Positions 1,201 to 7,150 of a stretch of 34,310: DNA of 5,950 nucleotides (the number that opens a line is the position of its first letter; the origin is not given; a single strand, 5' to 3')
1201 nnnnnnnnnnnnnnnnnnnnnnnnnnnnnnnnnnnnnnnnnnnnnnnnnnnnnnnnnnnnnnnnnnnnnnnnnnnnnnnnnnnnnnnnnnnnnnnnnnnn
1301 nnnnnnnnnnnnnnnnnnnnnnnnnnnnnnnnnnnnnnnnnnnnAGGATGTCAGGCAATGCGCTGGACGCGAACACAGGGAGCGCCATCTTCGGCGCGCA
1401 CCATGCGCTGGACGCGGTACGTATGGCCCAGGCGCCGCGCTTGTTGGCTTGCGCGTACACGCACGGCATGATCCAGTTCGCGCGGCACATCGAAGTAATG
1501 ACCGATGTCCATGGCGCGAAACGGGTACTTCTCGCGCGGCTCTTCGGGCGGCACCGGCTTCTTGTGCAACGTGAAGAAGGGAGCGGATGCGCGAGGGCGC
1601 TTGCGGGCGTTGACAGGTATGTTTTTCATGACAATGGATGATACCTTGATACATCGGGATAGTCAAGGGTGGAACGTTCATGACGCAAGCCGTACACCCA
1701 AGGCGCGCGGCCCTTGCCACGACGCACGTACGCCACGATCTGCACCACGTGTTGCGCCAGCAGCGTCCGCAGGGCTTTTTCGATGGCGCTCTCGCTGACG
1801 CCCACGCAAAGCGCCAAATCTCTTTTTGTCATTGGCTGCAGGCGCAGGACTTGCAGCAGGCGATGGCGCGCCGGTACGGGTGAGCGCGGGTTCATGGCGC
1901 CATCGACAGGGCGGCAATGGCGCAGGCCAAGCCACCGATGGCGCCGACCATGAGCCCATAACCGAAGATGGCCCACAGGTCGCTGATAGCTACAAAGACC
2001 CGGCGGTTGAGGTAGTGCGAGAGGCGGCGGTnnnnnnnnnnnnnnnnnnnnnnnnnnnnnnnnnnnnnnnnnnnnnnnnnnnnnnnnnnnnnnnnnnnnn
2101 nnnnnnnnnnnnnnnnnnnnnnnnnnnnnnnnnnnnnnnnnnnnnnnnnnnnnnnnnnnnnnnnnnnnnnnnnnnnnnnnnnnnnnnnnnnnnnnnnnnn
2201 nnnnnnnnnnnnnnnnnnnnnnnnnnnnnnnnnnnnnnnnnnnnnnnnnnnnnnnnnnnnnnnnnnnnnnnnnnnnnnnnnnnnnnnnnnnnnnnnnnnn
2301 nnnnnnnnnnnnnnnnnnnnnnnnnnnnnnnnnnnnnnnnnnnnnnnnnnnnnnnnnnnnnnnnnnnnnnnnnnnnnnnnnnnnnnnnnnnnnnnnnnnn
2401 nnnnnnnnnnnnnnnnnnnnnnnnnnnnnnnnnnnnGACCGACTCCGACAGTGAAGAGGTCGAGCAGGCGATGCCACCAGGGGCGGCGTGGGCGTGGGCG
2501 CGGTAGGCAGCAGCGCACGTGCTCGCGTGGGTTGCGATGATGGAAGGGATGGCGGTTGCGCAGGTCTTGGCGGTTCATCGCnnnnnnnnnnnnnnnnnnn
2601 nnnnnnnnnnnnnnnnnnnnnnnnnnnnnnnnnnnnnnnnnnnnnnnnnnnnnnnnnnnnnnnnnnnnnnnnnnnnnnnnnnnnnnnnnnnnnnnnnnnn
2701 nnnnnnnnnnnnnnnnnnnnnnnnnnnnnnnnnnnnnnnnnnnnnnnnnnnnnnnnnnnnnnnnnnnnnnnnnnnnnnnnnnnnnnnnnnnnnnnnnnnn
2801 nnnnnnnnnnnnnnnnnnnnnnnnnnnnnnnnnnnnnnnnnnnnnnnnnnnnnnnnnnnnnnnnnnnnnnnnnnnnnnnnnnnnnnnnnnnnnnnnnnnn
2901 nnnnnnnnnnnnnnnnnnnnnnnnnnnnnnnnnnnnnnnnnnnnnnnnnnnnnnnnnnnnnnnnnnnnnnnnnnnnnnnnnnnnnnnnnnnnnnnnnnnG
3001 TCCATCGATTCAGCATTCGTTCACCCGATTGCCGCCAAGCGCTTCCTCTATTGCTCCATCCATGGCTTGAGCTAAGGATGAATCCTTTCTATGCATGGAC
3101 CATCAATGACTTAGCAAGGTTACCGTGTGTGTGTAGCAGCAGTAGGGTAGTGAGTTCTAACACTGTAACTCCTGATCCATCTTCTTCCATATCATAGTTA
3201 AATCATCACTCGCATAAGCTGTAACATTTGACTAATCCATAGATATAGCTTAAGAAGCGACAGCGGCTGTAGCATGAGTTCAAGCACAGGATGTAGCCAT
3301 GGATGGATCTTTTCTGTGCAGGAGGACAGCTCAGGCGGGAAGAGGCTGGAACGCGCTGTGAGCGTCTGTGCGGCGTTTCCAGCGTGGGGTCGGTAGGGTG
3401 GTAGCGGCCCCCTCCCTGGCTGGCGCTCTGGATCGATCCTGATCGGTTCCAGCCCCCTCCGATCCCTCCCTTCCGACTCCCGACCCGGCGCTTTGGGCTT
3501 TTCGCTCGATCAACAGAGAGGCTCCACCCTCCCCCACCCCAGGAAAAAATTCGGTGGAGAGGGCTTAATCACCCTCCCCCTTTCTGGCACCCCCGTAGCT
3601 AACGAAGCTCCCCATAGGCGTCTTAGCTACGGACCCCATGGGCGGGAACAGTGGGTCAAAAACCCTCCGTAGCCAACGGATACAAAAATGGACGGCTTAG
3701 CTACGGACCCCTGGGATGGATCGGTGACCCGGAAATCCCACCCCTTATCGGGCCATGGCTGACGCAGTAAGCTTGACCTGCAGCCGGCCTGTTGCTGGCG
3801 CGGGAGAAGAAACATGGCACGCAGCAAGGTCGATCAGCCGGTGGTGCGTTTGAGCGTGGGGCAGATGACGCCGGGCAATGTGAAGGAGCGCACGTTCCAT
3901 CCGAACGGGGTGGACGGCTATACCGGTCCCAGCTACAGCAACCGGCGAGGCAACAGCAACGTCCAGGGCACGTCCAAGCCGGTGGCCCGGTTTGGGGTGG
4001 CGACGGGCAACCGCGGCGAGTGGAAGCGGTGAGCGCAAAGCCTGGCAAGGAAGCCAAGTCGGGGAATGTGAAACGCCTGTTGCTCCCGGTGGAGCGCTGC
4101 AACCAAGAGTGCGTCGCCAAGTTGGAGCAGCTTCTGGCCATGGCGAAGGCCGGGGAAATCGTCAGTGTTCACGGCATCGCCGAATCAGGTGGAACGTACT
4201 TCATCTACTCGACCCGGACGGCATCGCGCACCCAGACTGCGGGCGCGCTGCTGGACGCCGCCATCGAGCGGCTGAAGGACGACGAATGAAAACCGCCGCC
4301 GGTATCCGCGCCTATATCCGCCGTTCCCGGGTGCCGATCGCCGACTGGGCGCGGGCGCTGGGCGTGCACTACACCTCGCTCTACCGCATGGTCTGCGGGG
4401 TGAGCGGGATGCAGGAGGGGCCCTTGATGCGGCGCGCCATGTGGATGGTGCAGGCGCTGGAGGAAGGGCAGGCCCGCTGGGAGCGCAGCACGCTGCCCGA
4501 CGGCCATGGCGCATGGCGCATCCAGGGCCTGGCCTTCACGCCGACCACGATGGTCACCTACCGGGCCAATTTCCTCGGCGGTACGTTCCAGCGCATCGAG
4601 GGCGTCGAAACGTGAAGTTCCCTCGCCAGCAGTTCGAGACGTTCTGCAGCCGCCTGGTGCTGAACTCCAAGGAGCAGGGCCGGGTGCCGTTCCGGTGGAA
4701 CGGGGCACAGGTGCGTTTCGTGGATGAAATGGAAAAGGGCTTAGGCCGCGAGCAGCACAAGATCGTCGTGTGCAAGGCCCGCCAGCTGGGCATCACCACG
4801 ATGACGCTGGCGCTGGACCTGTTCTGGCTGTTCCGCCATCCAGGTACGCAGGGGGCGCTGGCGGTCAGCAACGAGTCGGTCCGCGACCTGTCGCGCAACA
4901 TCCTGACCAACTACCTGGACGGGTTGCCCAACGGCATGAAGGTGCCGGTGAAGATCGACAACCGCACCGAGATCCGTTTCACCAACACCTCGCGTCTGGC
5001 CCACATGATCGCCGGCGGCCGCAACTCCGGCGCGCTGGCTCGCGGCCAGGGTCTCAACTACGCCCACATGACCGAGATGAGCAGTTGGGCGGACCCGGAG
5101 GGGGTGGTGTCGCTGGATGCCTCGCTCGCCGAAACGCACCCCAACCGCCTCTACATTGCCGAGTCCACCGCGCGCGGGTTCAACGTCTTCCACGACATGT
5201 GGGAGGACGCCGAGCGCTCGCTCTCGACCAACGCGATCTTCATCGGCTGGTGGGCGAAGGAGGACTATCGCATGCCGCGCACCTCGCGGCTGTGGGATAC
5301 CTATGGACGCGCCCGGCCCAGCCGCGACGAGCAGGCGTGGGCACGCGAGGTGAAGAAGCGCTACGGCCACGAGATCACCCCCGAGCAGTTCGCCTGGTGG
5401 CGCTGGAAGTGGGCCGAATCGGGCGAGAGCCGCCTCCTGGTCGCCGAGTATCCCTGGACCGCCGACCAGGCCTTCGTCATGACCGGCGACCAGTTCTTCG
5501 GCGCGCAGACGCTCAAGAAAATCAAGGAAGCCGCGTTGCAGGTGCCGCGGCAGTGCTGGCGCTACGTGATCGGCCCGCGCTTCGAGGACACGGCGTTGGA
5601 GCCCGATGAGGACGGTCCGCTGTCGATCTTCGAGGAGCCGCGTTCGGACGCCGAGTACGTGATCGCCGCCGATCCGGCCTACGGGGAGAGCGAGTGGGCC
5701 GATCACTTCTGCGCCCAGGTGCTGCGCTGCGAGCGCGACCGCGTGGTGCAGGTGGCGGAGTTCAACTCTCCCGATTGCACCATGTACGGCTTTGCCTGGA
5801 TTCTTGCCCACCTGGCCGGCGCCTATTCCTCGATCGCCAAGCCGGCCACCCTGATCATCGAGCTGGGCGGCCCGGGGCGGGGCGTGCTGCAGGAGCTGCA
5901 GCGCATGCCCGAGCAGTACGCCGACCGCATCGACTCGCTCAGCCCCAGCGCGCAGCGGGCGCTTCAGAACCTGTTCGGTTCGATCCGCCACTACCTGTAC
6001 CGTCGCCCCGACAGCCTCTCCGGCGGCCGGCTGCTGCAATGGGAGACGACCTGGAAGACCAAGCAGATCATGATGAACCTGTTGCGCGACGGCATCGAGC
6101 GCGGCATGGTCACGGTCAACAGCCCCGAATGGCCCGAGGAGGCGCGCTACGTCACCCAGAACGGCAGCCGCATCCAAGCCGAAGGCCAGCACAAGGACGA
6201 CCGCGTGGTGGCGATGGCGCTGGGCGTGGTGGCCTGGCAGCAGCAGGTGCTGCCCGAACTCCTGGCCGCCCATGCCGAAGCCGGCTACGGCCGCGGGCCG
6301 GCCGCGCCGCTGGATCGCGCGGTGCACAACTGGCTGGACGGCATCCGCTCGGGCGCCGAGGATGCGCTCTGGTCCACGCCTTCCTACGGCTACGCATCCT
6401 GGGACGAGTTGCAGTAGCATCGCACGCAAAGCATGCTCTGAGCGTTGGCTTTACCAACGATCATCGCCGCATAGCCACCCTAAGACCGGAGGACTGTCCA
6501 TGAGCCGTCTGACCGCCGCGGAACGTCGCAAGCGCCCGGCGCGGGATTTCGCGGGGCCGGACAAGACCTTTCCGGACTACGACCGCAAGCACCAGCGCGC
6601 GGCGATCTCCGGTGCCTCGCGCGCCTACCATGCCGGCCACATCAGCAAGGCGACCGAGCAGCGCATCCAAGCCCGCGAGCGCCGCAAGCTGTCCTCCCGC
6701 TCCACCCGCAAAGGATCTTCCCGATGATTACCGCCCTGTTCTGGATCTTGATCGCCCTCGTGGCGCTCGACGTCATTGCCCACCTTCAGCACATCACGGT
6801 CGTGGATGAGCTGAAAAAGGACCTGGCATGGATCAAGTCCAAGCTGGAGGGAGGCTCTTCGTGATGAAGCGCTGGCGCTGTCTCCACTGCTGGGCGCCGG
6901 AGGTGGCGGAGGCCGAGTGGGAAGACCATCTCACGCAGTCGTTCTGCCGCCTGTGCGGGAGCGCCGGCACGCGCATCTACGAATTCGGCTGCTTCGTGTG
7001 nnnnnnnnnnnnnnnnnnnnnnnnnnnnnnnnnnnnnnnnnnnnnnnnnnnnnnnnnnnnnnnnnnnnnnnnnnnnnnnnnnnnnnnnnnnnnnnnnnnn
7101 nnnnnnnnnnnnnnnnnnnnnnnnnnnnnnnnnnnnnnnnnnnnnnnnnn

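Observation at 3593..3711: Four copies of CCGTAGC(T/C)AA arranged as two inverted pairs with identical 20-nt spacers, 74 bp apart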

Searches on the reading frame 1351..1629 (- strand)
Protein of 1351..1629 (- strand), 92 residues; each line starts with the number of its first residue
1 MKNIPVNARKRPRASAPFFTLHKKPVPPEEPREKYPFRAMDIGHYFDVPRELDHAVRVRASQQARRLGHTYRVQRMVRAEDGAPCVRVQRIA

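Call 37: search_protein_families(library=pfam, proteins=[window:1351-1629:-], max_evalue=0.01)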
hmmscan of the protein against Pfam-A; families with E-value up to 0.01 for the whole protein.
window:1351-1629:- (92 aa): 0 families

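Call 38: search_protein_families(library=phrogs, proteins=[window:1351-1629:-], max_evalue=0.01)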
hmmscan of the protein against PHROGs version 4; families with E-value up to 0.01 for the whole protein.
window:1351-1629:- (92 aa): 1 family
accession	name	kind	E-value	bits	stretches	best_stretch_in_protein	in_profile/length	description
phrog_10287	-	unknown function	1.8e-06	29.2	1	28-91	29-90/91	-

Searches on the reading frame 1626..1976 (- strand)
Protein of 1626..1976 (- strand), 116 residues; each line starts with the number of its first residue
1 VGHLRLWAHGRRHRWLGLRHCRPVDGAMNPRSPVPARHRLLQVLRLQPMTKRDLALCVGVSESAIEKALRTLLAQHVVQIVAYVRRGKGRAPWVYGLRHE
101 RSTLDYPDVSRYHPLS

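Call 10: search_protein_families(library=pfam, proteins=[window:1626-1976:-], max_evalue=0.01)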
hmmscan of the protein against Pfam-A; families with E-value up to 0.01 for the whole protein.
window:1626-1976:- (116 aa): 2 families
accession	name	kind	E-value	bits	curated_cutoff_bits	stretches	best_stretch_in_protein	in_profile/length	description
PF25213.1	HVO_A0261_N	-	0.00014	22.1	35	1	34-79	10-55/86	HVO_A0261 N-terminal domain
PF01978.25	TrmB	-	0.0022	18.2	25.6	1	42-81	16-55/68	Sugar-specific transcriptional regulator TrmB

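Call 11: search_protein_families(library=phrogs, proteins=[window:1626-1976:-], max_evalue=0.001)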
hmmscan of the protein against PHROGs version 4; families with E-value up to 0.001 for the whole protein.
window:1626-1976:- (116 aa): 0 families

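Call 74: search_protein_families(library=phrogs, proteins=[window:1626-1976:-], max_evalue=0.05)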
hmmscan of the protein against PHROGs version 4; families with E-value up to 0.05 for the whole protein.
window:1626-1976:- (116 aa): 2 families
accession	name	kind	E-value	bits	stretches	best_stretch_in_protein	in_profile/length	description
phrog_4779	-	transcription regulation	0.03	15.8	1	39-83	6-51/98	transcriptional regulator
phrog_1098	-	DNA, RNA and nucleotide metabolism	0.031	14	1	48-89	39-78/546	HTH DNA binding protein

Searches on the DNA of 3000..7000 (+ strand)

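Call 8: search_dna_similar(query=window:3000-7000:+, collection=phages, mode=distant, max_rows=20)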
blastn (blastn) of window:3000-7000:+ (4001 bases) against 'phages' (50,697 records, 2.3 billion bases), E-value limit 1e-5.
No match.

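Call 62: search_dna_similar(query=window:3585-3715:+, collection=phages, mode=distant, max_evalue=10, max_rows=15)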
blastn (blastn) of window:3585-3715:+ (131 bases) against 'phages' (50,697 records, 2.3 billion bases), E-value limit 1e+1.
Records with a match: 6; places in all: 6; records where one place covers at least 80% of the query: 0.
Best place of each record, by identity: 90-95% 6.
By first word of the organism name: Flavobacterium 6.
By host as written in the record: Flavobacterium psychrophilum F026 1; Flavobacterium psychrophilum 1; Flavobacterium psychrophilum strain 135-1 1; Flavobacterium psychrophilum strain 990512-1/B 1; Flavobacterium psychrophilum strain FPS-D2 1; Flavobacterium psychrophilum strain FPS-S2 1.
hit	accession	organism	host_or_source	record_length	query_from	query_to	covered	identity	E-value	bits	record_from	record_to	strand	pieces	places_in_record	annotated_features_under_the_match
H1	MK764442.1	Flavobacterium phage FPSV-S1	Flavobacterium psychrophilum F026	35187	87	112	20%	92.3%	4e-1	39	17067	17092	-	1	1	hypothetical protein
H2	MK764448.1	Flavobacterium phage FPSV-S27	Flavobacterium psychrophilum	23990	87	112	20%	92.3%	4e-1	39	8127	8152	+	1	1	hypothetical protein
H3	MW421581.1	Flavobacterium phage FPSV-S4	Flavobacterium psychrophilum strain ...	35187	87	112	20%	92.3%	4e-1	39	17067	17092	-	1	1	record has no annotation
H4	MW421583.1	Flavobacterium phage FPSV-F8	Flavobacterium psychrophilum strain ...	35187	87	112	20%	92.3%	4e-1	39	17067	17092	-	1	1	record has no annotation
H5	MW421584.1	Flavobacterium phage FPSV-D3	Flavobacterium psychrophilum strain ...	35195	87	112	20%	92.3%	4e-1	39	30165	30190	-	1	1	record has no annotation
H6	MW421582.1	Flavobacterium phage FPSV-S8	Flavobacterium psychrophilum strain ...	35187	87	112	20%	92.3%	4e-1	39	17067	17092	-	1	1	record has no annotation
